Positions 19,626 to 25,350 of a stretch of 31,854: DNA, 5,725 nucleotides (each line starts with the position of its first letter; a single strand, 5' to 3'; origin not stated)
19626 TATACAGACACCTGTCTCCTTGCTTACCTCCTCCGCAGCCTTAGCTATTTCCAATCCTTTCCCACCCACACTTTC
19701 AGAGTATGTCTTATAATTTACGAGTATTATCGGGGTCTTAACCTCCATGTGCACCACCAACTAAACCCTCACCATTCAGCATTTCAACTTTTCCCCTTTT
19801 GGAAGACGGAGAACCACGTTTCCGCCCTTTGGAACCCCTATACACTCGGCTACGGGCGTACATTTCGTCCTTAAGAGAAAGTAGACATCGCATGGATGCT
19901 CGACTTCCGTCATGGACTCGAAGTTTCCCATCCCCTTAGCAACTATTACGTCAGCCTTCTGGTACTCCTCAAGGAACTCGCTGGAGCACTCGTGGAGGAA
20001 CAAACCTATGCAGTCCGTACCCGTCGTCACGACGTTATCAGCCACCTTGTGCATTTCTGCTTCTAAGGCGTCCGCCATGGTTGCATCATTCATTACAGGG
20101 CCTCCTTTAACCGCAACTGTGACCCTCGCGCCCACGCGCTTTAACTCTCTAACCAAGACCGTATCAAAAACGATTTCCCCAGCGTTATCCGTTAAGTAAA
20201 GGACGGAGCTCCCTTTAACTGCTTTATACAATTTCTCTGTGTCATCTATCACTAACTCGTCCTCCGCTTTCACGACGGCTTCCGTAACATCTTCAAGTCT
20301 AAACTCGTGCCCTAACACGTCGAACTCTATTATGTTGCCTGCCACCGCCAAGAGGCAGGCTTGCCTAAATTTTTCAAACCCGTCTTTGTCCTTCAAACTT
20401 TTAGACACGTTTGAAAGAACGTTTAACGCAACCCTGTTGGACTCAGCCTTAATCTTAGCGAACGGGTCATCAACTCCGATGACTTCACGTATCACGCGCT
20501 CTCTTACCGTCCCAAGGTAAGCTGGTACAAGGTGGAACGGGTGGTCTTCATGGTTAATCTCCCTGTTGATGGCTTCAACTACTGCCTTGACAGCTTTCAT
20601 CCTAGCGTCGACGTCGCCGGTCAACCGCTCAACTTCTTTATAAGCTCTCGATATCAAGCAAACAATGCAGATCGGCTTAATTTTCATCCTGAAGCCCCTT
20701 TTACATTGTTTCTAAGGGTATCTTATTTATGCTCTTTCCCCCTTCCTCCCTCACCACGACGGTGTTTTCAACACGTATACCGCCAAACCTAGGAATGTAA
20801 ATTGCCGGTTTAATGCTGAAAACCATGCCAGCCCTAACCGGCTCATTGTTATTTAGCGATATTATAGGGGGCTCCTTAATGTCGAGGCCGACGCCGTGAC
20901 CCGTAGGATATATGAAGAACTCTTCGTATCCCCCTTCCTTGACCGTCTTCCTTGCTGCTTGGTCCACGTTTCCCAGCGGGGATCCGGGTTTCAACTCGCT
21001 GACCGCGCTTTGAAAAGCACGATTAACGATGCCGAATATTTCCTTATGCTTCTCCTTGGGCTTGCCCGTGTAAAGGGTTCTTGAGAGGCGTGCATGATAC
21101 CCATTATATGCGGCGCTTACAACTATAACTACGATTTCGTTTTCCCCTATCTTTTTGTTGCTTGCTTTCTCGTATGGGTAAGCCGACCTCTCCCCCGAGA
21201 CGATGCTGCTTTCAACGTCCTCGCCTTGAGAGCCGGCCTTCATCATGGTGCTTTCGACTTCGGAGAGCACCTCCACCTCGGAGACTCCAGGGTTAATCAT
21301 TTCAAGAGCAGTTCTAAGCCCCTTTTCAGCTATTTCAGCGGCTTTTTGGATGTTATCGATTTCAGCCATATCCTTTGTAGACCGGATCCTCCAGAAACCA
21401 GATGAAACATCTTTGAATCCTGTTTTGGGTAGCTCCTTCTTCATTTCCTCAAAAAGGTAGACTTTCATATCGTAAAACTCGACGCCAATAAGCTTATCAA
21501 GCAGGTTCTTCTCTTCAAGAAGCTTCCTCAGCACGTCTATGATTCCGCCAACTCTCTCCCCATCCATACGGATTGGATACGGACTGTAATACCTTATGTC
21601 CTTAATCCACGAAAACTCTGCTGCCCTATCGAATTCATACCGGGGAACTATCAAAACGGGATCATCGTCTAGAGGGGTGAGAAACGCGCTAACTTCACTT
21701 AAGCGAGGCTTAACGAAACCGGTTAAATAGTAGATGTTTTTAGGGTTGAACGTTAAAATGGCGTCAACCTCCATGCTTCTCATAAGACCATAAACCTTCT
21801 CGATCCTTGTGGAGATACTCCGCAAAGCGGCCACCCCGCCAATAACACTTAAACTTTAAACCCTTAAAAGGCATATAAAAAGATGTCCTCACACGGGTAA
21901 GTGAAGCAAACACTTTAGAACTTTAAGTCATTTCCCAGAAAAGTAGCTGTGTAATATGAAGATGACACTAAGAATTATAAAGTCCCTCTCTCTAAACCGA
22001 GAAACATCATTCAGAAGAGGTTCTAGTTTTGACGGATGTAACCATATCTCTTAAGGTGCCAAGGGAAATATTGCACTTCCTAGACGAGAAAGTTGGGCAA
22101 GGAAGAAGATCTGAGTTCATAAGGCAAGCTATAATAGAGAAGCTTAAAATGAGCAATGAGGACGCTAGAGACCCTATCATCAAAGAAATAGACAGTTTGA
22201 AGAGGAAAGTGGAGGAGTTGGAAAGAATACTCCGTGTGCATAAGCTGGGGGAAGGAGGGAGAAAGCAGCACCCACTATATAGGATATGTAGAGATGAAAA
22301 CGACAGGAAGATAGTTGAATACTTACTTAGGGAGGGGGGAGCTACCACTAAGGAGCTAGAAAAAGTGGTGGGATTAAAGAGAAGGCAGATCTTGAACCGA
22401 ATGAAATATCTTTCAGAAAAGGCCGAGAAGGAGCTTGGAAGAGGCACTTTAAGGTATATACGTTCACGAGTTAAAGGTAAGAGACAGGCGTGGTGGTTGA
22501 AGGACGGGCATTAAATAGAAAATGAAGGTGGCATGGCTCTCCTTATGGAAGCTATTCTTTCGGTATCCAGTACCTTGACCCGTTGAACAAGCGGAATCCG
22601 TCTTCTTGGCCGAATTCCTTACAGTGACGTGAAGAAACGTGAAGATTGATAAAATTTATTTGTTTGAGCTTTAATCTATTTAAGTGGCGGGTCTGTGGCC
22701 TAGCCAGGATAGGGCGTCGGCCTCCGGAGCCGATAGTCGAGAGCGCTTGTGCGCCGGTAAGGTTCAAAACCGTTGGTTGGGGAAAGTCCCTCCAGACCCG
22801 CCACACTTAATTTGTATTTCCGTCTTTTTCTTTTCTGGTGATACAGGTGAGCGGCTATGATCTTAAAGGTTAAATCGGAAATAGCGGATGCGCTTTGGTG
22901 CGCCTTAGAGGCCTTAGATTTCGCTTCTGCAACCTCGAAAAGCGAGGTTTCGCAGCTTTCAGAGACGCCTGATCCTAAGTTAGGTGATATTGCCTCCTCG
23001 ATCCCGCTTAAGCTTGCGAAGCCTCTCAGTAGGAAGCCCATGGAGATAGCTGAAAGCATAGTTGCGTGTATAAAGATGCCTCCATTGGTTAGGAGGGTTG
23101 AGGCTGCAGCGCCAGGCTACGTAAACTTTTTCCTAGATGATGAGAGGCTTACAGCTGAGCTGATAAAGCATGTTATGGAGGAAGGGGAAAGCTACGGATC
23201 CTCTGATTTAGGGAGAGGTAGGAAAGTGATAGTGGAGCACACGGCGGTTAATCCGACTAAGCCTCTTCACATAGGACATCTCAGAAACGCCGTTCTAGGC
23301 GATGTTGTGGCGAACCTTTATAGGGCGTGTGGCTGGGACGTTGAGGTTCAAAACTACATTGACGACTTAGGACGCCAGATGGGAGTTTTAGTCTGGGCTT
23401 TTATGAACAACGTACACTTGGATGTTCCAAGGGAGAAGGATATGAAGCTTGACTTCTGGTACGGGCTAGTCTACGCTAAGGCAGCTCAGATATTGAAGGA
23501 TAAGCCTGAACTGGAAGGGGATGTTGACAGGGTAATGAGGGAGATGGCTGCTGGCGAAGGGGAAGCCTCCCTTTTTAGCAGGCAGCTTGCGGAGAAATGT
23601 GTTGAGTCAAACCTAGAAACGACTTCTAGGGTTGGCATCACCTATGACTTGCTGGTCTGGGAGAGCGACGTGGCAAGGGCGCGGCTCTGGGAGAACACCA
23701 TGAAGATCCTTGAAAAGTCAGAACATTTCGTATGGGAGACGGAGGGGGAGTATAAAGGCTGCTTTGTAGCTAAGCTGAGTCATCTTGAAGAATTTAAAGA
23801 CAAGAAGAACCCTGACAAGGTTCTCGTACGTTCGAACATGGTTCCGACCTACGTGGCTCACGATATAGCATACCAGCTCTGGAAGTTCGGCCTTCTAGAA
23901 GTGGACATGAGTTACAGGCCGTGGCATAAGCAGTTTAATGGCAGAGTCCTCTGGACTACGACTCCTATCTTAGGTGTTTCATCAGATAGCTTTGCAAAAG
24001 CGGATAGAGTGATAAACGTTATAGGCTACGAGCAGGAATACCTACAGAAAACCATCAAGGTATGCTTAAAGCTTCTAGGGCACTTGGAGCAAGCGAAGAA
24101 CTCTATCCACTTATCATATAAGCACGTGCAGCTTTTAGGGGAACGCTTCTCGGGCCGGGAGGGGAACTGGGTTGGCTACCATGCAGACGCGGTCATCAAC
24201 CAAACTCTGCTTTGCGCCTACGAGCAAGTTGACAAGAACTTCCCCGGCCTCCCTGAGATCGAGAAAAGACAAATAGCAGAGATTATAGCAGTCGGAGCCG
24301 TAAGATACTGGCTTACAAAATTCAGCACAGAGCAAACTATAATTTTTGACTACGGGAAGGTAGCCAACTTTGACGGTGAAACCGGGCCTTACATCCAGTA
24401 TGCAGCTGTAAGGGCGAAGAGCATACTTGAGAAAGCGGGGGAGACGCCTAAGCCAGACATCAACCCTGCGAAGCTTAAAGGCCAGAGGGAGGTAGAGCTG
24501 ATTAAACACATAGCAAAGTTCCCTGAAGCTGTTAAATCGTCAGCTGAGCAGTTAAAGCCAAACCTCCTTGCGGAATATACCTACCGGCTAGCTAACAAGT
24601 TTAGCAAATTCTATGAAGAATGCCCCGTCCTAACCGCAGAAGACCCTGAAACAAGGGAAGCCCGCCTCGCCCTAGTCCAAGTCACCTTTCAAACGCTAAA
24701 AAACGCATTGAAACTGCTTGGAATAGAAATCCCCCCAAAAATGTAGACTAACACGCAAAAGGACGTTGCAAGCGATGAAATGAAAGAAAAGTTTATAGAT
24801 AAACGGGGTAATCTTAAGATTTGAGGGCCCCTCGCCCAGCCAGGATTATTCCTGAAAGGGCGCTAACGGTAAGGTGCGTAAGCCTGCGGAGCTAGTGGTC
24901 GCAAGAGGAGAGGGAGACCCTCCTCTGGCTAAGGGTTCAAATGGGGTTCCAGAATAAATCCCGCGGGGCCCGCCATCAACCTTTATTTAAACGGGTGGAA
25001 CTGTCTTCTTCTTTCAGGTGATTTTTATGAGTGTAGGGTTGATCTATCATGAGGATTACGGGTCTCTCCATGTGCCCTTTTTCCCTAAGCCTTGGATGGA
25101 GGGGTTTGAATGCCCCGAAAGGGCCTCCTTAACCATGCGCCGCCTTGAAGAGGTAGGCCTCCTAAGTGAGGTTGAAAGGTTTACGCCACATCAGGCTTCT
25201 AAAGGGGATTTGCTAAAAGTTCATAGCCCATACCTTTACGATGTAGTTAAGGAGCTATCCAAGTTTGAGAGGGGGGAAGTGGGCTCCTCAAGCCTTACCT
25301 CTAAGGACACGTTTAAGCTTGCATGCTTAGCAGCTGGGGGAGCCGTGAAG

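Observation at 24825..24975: A tRNA-Arg(GCG) gene split by four introns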

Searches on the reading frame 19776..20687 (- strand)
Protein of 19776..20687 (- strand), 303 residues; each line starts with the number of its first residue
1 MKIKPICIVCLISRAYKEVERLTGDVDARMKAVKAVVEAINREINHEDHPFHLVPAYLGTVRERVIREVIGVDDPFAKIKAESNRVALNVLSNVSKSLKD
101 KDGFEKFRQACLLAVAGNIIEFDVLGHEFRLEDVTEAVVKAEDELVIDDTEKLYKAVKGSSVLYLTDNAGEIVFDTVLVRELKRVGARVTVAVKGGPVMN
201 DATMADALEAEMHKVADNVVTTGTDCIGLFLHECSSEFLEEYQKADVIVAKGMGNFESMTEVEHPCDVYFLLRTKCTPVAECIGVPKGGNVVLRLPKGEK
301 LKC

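Call 24: search_protein_families(library=pfam, proteins=[window:19776-20687:-])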
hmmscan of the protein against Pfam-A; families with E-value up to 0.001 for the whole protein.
window:19776-20687:- (303 aa): 1 family
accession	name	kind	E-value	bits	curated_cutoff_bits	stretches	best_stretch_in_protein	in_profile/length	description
PF01937.24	ARMT1-like_dom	-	3.3e-66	224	25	1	5-290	3-310/311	Damage-control phosphatase ARMT1-like domain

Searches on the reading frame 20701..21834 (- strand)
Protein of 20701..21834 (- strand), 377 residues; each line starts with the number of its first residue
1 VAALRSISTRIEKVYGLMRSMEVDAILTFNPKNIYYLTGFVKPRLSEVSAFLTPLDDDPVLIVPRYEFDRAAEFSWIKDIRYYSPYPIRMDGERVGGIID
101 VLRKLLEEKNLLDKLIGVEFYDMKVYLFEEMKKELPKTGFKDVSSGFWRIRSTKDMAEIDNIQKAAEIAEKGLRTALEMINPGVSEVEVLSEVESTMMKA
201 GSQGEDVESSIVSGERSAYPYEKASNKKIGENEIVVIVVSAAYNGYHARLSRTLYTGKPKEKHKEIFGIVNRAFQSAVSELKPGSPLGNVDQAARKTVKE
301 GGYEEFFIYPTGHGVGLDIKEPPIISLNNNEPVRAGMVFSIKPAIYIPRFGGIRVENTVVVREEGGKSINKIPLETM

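Call 24: search_protein_families(library=pfam, proteins=[window:20701-21834:-])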
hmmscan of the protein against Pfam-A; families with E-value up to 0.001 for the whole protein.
window:20701-21834:- (377 aa): 2 families
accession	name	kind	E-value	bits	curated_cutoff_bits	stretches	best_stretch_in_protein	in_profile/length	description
PF00557.29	Peptidase_M24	-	3.1e-53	181.1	23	1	161-363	2-208/208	Metallopeptidase family M24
PF01321.24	Creatinase_N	-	1.1e-18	68.4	22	1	10-152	1-127/128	Creatinase/Prolidase N-terminal domain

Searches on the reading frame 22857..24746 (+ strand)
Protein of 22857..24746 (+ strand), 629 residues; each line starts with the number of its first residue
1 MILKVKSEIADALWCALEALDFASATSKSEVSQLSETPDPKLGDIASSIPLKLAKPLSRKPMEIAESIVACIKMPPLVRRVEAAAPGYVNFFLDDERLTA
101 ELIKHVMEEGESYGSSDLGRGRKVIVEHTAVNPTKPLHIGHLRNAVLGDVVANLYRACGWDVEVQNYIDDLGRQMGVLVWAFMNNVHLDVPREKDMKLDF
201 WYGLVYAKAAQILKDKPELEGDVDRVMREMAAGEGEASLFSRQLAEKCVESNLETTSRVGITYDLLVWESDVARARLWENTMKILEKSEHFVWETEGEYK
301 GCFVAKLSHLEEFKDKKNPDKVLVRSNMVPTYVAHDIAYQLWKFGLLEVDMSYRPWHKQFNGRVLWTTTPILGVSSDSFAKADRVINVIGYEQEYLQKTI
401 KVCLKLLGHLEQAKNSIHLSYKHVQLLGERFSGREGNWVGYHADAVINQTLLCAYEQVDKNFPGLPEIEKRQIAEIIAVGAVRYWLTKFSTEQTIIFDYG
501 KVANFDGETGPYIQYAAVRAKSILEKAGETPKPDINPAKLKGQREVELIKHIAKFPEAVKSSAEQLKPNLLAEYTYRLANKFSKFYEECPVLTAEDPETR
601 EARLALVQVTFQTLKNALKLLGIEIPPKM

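Call 24: search_protein_families(library=pfam, proteins=[window:22857-24746:+])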
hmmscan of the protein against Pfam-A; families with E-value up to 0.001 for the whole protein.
window:22857-24746:+ (629 aa): 3 families
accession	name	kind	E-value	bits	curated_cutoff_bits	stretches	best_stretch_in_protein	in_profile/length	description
PF05746.21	DALR_1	-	2.1e-36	125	22.3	1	513-629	1-117/117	DALR anticodon binding domain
PF00750.26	tRNA-synt_1d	-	1.5e-24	87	23.3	1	108-340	7-222/349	tRNA synthetases class I (R), catalytic domain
PF03485.21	Arg_tRNA_synt_N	-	1.2e-16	61.5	21.5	1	9-93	3-85/85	Arginyl tRNA synthetase N terminal domain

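Call 47: find_related_loci(query=window:22857-24746:+, collection=genome_contigs, flank=1500)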
Query window:22857-24746:+ (629 aa) in genome_contigs; peptide patterns used: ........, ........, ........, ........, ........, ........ (x = any residue, [..] = any of these).
598 stretches matched a pattern (row limit reached: there are more); 9 encode a relative of the query (tblastn E <= 1e-3); 9 distinct loci.
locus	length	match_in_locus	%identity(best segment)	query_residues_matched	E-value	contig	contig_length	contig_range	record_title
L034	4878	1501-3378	78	1-629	0e+0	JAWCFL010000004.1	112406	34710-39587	MAG: Candidatus Jordarchaeales archaeon isolate JZ-1_202007_bins_29 JZ-1_202007_bins_29_scaffold_4, whole genome shotgun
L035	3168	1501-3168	77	1-559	0e+0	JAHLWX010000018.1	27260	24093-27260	MAG: Candidatus Jordarchaeum sp. LHC_1308 MAG_1308_Ga0212122_1000516, whole genome shotgun sequence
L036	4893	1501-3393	67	1-629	0e+0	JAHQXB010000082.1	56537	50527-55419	MAG: Candidatus Jordarchaeia archaeon isolate RPF2 contig_124_124_length_56537_read_count_157162, whole genome shotgun s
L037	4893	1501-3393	67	1-629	0e+0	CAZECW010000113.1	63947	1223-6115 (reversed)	MAG TPA_asm: uncultured archaeon isolate SRP231805_co4_171 genome assembly, contig: k141_426871, whole genome shotgun se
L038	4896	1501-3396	66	1-629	0e+0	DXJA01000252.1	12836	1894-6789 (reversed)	MAG TPA_asm: Candidatus Jordarchaeum madagascariense isolate EB_bin_7 k141_154243, whole genome shotgun sequence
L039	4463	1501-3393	67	1-629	0e+0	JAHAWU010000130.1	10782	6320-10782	MAG: Candidatus Jordarchaeia archaeon isolate QZM_A3 QZM_A3_scaffold_3142_curated, whole genome shotgun sequence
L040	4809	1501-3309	43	38-629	4e-155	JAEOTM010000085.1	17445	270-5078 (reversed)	MAG: Candidatus Hodarchaeota archaeon isolate YT2_004 k127_17028320, whole genome shotgun sequence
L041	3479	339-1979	31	33-629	1e-88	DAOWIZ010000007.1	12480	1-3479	MAG TPA_asm: Thermoplasmata archaeon isolate CSMAG_2056 CSMAG_2056_k141_1381993_length_12480_cov_73.0000, whole genome s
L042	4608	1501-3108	29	31-624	3e-60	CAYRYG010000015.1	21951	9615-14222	MAG TPA_asm: uncultured Gammaproteobacteria bacterium isolate SRP062349_co5_1 genome assembly, contig: NODE_679_length_2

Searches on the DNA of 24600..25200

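Call 4: search_rna_families(source=window, start=24600, end=25200, threshold=evalue, max_evalue=10, show_alignments=3)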
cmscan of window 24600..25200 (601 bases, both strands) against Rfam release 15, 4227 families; matches with E-value up to 10: 2.
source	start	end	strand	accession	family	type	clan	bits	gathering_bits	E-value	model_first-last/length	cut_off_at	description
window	25008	25120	+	RF02479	GlsR13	Gene; snRNA; snoRNA; CD-box;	-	14.5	100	1.7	1-100/100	no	Small nucleolar RNA GlsR13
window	24816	24833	-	RF01785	blv_FSE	Cis-reg; frameshift_element;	-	14.4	34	7.9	1-27/27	no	ribosomal frameshift site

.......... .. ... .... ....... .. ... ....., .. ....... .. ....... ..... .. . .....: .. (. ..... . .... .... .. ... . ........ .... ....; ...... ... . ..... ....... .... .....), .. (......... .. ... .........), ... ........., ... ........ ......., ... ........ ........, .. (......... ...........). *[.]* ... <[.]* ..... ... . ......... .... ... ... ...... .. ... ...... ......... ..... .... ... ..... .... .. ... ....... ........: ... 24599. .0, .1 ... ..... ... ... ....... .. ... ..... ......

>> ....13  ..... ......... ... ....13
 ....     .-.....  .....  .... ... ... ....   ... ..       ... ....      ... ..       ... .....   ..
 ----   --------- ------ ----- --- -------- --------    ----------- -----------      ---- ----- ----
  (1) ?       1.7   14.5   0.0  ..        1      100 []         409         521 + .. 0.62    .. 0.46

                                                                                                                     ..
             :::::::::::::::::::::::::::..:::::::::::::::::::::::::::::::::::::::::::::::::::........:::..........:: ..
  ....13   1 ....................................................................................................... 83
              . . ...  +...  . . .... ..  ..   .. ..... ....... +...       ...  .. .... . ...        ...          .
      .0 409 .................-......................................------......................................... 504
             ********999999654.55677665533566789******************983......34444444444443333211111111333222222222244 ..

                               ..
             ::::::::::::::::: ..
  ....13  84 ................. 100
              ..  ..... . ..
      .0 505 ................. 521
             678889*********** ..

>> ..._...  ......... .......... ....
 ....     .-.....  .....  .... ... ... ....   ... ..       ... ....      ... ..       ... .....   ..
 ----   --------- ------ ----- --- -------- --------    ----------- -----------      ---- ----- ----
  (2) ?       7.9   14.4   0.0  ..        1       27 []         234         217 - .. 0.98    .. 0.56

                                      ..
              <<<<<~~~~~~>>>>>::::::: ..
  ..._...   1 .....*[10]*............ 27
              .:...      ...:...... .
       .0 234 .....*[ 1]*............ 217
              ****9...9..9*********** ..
